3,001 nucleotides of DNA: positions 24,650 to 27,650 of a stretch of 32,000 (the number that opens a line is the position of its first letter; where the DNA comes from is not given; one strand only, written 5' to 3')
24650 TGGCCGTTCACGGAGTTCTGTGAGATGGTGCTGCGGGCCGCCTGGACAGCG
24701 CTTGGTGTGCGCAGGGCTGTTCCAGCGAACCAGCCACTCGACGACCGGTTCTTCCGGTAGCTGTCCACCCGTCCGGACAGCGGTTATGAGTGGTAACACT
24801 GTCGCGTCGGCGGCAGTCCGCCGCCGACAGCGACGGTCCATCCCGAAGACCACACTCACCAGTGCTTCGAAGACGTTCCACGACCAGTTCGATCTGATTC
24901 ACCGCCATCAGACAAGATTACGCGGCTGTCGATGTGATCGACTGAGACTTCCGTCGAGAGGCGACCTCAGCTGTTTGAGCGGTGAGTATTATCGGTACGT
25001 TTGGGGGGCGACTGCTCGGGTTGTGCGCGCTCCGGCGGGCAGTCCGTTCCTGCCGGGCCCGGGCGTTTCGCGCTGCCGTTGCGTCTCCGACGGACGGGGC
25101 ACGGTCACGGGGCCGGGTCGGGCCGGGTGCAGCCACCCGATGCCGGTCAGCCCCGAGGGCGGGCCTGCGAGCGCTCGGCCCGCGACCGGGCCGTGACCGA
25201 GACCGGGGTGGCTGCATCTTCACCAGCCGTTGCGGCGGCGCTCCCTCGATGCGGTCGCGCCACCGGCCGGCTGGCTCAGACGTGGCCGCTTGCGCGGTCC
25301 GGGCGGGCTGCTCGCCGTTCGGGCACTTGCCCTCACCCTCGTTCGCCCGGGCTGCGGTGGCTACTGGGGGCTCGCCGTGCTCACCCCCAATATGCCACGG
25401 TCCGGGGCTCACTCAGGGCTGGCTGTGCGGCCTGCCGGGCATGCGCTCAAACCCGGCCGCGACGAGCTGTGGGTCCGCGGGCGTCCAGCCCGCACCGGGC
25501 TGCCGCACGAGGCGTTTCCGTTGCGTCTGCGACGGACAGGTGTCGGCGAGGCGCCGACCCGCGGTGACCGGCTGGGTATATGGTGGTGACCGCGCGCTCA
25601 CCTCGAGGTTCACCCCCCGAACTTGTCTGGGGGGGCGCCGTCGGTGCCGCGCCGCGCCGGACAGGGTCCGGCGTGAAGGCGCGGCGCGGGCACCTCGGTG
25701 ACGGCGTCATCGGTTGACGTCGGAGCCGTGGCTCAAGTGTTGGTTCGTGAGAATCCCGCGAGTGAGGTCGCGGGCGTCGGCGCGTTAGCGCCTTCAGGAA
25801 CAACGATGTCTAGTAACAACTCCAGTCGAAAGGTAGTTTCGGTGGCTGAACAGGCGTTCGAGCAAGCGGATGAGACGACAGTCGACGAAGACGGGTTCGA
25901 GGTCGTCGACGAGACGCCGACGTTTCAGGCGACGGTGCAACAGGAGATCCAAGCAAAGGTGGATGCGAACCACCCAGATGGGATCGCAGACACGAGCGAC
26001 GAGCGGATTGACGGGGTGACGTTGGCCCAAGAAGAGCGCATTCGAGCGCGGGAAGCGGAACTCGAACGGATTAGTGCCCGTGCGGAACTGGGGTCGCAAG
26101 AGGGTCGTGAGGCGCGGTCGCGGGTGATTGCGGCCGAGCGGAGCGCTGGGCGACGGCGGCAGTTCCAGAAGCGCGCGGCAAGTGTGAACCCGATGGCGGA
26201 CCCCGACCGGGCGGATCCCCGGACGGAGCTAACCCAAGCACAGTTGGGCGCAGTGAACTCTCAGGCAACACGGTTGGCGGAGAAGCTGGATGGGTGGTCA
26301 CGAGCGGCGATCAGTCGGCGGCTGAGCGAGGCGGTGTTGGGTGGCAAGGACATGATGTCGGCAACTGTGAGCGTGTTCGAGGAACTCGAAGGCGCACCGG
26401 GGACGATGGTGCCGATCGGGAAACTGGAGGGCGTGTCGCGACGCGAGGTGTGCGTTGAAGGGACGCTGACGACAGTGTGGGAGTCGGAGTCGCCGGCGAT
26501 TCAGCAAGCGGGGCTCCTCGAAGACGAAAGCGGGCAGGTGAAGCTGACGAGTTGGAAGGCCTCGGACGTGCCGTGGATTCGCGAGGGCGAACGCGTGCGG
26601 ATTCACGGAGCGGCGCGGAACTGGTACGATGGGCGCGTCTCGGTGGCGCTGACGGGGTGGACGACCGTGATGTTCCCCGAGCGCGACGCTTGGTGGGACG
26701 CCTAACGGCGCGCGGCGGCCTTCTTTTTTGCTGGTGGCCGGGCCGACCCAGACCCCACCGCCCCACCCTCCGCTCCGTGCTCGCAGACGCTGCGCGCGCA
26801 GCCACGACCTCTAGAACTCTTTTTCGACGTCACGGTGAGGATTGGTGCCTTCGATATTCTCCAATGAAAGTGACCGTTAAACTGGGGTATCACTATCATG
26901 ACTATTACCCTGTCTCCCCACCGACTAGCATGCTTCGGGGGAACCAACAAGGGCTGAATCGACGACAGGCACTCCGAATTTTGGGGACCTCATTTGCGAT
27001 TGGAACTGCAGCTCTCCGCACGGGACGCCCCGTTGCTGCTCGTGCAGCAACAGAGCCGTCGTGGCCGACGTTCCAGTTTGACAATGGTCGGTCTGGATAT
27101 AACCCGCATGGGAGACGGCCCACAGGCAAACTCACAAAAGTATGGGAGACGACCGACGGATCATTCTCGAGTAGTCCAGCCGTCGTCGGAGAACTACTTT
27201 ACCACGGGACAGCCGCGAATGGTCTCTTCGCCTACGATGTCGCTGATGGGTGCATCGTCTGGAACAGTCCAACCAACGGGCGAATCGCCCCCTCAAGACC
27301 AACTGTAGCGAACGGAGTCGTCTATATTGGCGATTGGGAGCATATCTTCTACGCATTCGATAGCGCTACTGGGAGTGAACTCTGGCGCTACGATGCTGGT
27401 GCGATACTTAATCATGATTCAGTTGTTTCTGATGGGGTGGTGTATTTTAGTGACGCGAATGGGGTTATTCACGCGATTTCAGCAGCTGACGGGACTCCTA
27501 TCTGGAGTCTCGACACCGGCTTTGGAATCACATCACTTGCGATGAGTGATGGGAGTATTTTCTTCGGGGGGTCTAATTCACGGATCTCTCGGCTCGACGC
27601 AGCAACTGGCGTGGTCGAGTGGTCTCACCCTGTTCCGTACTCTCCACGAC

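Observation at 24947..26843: A 1.8 kb cassette of about 80% G+C (0.8 kb ORF-free sequence plus one OB-fold gene) bracketed by imperfect direct repeats, next to an IS end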

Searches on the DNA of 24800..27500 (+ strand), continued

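Call 74: search_dna_similar(query=L003:5334-6047:+, collection=plasmids, mode=distant, max_rows=12, rows=spread)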
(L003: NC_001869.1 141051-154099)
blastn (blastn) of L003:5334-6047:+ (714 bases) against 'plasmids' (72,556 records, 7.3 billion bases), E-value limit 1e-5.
Records with a match: 165; places in all: 251; records where one place covers at least 80% of the query: 23.
Best place of each record, by identity: >=99% 10; 95-99% 2; 90-95% 9; 80-90% 74; 60-80% 70.
By first word of the organism name: Natrinema 20; Halobacterium 19; Halorussus 11; Haladaptatus 11; Halobaculum 9; Haloferax 7; Haloarcula 6; Haloplanus 6; Halomarina 6; Halorientalis 5; and 34 more.
By predicted mobility (MOB-suite, as given by PLSDB): non-mobilizable 165.
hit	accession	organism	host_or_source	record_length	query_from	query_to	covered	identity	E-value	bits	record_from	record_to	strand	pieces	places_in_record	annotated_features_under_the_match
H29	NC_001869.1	Halobacterium salinarum NRC-34001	-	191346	1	714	100%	100.0%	0e+0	1288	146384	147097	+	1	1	none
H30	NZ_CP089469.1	Halobacterium noricense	cell culture,sediment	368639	80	694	79%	83.5%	2e-154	636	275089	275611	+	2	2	none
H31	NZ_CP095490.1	Halorientalis marina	cell culture,salt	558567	82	702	65%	92.1%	1e-149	666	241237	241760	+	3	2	hypothetical protein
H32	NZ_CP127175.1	Natrialbaceae archaeon AArc-T1-2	sediments,sediments from hypersaline ...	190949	80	694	79%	70.4%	2e-52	287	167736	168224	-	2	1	none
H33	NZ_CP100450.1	Halomarina sp. BCD28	cell culture,sediment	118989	83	694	57%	90.8%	7e-140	564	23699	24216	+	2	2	none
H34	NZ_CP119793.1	Haladaptatus sp. QDMS2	cell culture,sediment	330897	261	712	63%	72.2%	4e-61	242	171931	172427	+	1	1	none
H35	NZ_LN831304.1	Halobacterium hubeiense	-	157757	336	702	51%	80.4%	4e-86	325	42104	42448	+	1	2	none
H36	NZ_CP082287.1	Halobaculum roseum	cell culture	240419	336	695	50%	73.0%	4e-48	199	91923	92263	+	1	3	none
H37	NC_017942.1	Haloferax mediterranei ATCC 33500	-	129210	83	641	38%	88.9%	2e-39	350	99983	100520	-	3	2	none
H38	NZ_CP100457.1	Halomarina sp. BND7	cell culture,sediment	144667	261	643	35%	77.0%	2e-20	181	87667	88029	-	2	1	none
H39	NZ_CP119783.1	Haladaptatus sp. YSMS36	cell culture,sediment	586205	501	627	18%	76.6%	1e-9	73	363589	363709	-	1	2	none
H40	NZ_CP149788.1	Haloterrigena sp. KLK7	cell culture,salt lake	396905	253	292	6%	95.0%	2e-7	64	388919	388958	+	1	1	none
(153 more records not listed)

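Call 75: search_dna_similar(query=L003:6048-6947:+, collection=plasmids, mode=distant, max_rows=5)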
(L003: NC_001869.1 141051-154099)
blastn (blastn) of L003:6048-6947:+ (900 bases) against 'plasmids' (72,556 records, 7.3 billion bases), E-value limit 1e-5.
Records with a match: 160; places in all: 222; records where one place covers at least 80% of the query: 116.
Best place of each record, by identity: >=99% 10; 95-99% 4; 90-95% 4; 80-90% 45; 60-80% 97.
By first word of the organism name: Natrinema 21; Halobacterium 19; Halorussus 10; Haladaptatus 10; Halobaculum 8; Haloferax 7; Halomarina 6; Natronosalvus 6; Halomontanus 6; Haloprofundus 5; and 32 more.
By predicted mobility (MOB-suite, as given by PLSDB): non-mobilizable 160.
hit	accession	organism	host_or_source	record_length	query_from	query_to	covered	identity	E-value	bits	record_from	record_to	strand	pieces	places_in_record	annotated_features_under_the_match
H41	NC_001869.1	Halobacterium salinarum NRC-34001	-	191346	1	900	100%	100.0%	0e+0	1624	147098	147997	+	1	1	DNA-binding protein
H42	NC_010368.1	Halobacterium salinarum NRC-34001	-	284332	1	900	100%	100.0%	0e+0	1624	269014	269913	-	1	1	DNA-binding protein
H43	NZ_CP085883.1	Halobacterium salinarum NRC-34001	Genome,Canadian salted buffalo hide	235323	1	900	100%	100.0%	0e+0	1624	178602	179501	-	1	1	DNA-binding protein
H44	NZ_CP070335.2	Halobacterium sp. BOL4-2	Salt,Salt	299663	1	900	100%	100.0%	0e+0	1624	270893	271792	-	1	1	DNA-binding protein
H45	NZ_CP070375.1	Halobacterium sp. GSL-19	Brine,Brine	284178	1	900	100%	100.0%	0e+0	1624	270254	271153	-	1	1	DNA-binding protein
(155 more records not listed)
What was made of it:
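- In PLSDB the type B non-coding region matches 165 records at 251 places, and the gene matches 160 records at 222 places (calls 74, 75).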

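Call 96: build_rna_model(alignment_id=A5, structure=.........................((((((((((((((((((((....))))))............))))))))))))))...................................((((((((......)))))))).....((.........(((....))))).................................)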
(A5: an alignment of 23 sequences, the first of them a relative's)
Model R1 built from alignment A5 (23 sequences, 199 columns); structure: as given.
model positions 175; base pairs 33; branch points 2; effective number of sequences 1.42; information 0.59 bits per position. Calibrated on 0.2 Mb of random sequence (short: E-values are rough).
structure used (alignment columns):
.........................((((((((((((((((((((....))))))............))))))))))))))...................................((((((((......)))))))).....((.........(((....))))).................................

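Call 97: search_with_rna_model(model_id=R1, sources=[window, L001, L002, L004, L008, L052, L062, L078, L084, L085, L086], max_evalue=1, show_alignments=3)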
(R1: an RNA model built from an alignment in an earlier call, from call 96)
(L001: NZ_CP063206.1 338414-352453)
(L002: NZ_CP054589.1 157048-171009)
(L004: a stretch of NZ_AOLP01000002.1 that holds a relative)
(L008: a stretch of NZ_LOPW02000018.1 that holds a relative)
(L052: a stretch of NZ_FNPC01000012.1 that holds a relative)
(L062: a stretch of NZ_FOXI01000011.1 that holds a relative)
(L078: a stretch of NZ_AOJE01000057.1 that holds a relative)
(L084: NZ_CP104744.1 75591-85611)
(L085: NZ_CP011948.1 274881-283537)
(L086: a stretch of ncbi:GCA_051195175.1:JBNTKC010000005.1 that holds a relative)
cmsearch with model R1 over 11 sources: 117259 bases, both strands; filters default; matches with E-value up to 1: 15.
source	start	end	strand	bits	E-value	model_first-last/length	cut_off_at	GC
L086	2337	2503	+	52.7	4.6e-16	1-175/175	no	0.66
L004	2811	3003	+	45.5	1.3e-13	1-175/175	no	0.68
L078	2889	3003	+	42.1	1.7e-12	1-175/175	no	0.6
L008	2813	3003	+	37.7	5.3e-11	1-175/175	no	0.7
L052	2854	3003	+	35.3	3.6e-10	1-175/175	no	0.65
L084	4837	5026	+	33.6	1.4e-09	1-175/175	no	0.68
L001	6819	7012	+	32.2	3.9e-09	1-175/175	no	0.68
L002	6872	6986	+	31.2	8.7e-09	1-175/175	no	0.67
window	25626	25815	+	27.6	1.5e-07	1-175/175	no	0.69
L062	2869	3003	+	25.1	1e-06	1-175/175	no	0.7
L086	2324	2427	-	10.4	0.096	1-175/175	no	0.68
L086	3038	3062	+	9.8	0.15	36-60/175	no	0.8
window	6410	6585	-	9.5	0.19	1-175/175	no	0.67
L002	6817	6854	+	8.3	0.52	30-69/175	no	0.87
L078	2831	2868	+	7.6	0.84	30-69/175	no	0.84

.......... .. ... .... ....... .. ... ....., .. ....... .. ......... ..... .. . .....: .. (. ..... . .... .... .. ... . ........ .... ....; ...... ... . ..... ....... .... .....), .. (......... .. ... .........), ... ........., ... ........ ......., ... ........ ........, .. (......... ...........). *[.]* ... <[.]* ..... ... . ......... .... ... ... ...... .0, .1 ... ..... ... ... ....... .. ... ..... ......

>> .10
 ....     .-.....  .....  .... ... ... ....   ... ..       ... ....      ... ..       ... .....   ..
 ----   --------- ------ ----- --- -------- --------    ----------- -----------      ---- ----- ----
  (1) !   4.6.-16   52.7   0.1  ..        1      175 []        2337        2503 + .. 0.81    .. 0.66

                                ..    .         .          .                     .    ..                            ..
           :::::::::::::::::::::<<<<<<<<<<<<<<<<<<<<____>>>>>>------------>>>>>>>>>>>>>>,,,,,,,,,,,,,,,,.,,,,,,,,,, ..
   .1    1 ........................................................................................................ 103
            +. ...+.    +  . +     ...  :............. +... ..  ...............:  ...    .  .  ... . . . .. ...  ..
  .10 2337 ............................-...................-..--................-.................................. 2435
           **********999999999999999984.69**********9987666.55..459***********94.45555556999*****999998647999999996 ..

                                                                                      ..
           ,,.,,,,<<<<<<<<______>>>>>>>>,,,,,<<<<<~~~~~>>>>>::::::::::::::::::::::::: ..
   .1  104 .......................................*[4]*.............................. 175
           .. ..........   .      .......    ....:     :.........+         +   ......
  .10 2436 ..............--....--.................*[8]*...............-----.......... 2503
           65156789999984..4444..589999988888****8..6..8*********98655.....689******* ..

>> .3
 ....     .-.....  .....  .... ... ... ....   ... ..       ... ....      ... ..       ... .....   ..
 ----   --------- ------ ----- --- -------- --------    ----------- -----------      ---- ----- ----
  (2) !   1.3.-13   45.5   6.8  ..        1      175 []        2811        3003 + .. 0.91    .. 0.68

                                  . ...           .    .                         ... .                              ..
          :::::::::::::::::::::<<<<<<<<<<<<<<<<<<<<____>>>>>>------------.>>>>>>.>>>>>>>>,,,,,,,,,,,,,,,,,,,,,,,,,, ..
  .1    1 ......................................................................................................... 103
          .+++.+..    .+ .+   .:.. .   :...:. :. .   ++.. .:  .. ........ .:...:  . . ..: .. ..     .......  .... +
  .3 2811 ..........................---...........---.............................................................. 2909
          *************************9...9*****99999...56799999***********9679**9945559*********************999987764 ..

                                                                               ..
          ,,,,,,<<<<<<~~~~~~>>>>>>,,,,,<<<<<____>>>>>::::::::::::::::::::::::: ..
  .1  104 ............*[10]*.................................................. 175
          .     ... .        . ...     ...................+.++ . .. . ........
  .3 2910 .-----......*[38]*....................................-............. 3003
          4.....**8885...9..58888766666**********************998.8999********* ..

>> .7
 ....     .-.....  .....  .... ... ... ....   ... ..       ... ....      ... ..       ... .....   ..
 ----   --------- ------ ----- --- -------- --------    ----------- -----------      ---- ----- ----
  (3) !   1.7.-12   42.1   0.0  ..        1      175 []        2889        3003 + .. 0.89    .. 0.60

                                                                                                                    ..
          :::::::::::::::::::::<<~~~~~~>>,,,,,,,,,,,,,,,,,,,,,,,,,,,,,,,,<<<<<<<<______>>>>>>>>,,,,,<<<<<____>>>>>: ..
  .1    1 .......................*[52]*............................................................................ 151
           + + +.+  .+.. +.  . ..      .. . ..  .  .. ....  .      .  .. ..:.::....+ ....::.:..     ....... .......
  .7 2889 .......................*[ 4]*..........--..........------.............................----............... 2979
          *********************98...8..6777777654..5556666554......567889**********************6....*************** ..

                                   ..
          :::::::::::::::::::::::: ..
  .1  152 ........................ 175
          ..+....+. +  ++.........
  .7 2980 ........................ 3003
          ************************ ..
